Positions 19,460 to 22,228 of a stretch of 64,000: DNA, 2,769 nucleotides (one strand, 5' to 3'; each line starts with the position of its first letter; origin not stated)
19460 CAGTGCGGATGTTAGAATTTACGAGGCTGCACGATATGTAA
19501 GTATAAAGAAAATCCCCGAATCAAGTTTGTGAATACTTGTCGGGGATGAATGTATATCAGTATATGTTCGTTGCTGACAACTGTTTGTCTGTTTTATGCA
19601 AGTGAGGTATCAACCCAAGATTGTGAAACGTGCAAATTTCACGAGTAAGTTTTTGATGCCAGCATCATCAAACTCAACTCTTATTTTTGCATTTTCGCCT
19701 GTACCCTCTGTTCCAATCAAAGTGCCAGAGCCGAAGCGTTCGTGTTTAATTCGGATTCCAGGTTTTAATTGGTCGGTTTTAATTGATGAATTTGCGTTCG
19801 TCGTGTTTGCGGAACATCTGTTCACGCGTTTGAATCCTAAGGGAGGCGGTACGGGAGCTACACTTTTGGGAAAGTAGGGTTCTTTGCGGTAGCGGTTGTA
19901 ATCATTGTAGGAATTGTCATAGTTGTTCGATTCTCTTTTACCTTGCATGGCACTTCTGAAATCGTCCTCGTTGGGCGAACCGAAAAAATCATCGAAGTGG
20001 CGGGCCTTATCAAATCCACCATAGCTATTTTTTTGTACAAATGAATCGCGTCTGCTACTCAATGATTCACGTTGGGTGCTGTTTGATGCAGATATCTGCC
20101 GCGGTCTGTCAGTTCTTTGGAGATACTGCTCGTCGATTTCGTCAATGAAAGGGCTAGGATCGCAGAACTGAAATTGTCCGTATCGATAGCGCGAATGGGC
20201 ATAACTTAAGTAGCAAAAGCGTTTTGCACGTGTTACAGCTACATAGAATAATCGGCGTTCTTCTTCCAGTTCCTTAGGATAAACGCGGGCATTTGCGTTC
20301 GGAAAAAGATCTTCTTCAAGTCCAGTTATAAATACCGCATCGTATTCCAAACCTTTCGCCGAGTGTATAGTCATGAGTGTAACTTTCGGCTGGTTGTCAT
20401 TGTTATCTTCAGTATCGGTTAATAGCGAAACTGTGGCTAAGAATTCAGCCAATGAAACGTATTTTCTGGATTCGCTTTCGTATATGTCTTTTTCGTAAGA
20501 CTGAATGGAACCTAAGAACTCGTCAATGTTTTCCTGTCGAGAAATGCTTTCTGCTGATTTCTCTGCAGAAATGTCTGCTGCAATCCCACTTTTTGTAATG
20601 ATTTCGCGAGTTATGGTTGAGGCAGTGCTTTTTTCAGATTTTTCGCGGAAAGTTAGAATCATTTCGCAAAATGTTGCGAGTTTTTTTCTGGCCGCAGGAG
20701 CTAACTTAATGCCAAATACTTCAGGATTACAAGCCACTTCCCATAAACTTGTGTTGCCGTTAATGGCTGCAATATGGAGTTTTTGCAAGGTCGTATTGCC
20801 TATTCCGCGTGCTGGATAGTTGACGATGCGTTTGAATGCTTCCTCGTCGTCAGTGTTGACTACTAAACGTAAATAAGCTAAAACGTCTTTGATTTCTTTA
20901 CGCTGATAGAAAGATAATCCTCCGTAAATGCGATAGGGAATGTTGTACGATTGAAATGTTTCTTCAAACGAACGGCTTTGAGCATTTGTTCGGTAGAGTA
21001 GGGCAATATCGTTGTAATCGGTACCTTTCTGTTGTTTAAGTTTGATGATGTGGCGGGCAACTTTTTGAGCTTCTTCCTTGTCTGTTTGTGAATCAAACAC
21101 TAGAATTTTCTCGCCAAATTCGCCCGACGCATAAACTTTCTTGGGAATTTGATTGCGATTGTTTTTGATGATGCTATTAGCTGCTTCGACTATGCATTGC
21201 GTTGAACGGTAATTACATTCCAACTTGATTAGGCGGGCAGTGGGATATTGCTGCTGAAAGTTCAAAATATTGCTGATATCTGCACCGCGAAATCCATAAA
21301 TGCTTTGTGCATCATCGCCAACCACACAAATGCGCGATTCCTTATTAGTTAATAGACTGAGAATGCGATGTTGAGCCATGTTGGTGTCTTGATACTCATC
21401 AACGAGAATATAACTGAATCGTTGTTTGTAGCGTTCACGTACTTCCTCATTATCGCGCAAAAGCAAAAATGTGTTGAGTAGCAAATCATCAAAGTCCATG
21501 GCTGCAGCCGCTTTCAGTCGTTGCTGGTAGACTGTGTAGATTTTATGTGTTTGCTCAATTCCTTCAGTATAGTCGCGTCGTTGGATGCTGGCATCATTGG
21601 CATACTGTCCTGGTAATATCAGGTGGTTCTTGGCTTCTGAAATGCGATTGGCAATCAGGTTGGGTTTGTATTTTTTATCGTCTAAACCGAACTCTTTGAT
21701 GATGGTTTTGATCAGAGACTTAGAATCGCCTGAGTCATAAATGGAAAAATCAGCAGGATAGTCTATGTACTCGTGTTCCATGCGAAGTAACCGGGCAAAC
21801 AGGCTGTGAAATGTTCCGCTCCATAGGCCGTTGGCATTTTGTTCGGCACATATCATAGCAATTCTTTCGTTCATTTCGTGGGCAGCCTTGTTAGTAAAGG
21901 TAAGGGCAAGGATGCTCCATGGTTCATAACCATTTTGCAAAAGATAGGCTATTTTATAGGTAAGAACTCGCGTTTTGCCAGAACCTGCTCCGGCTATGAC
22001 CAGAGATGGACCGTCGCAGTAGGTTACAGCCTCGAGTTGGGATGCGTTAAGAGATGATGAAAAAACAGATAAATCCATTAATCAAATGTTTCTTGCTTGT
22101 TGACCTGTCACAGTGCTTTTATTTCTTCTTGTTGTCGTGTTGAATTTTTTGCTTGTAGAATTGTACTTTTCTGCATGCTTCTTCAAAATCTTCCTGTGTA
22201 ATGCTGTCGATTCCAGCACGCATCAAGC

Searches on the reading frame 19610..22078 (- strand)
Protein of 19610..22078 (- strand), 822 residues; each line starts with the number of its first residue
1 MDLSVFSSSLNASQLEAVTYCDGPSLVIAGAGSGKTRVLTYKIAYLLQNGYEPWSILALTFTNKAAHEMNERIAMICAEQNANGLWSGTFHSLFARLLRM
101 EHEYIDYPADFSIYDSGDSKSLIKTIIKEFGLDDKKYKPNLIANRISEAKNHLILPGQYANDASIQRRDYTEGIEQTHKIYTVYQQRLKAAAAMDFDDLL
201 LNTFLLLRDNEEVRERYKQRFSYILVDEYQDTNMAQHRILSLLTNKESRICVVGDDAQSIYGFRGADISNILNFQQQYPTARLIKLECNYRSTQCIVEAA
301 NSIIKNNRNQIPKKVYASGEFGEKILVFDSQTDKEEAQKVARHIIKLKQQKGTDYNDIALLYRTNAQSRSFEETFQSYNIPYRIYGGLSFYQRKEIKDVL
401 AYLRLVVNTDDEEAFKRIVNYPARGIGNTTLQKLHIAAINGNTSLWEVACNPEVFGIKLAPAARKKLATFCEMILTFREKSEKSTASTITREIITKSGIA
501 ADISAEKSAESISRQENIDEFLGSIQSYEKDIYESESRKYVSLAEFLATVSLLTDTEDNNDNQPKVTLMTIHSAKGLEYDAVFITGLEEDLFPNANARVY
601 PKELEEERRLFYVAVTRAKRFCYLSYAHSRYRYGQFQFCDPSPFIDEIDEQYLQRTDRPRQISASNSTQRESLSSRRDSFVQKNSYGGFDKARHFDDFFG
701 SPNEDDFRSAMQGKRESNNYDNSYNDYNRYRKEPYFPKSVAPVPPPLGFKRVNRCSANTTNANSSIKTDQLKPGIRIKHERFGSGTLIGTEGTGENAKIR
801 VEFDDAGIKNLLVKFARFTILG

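Call 14: search_protein_families(library=ncbifam, proteins=[window:19610-22078:-])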
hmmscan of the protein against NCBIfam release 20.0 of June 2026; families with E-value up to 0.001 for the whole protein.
window:19610-22078:- (822 aa): 16 families
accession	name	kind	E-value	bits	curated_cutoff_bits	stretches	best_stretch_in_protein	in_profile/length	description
TIGR01073.1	pcrA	equivalog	5.3e-231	768.9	911.2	2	8-678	3-663/725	DNA helicase PcrA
NF008743.0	PRK11773.1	equivalog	2.2e-207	690.8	965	2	1-676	1-664/720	DNA helicase II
TIGR01075.1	uvrD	equivalog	9.6e-203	675.4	1144.45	2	9-678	4-661/715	DNA helicase II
TIGR01074.1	rep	equivalog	6.9e-188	626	951.45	1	10-669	2-654/668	DNA helicase Rep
NF008172.0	PRK10919.1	equivalog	6.4e-147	490.6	1168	1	10-670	3-655/673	DNA helicase Rep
TIGR02785.1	addA_Gpos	equivalog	5e-54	183.6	707.65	3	178-305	342-481/1234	helicase-exonuclease AddAB subunit AddA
NF008276.0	PRK11054.1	equivalog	1.6e-52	178.9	543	3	170-323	385-535/684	DNA helicase IV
TIGR00609.1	recB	equivalog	1.8e-43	148.9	696.05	3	185-310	334-461/1175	exodeoxyribonuclease V subunit beta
NF010485.0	PRK13909.1-2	equivalog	4.9e-41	140.9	650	2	174-584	281-629/909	RecB-like helicase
TIGR02784.1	addA_alphas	equivalog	4.2e-37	128.1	860.75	3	177-309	344-498/1138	double-strand break repair helicase AddA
NF010487.0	PRK13909.1-4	equivalog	8.7e-33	113.6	759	2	189-411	293-531/924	RecB-like helicase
NF008128.0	PRK10876.1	equivalog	2e-20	72.1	1697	1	182-307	337-464/1181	exodeoxyribonuclease V subunit beta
NF010484.0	PRK13909.1-1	equivalog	2.5e-16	58.6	1074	2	179-311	298-442/945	RecB-like helicase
NF010486.0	PRK13909.1-3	equivalog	2.5e-14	52.3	1109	2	216-410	326-538/921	RecB-like helicase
NF041254.1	motor_HelR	exception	1.7e-09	36.5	750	1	209-316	507-613/706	RNA polymerase recycling motor ATPase HelR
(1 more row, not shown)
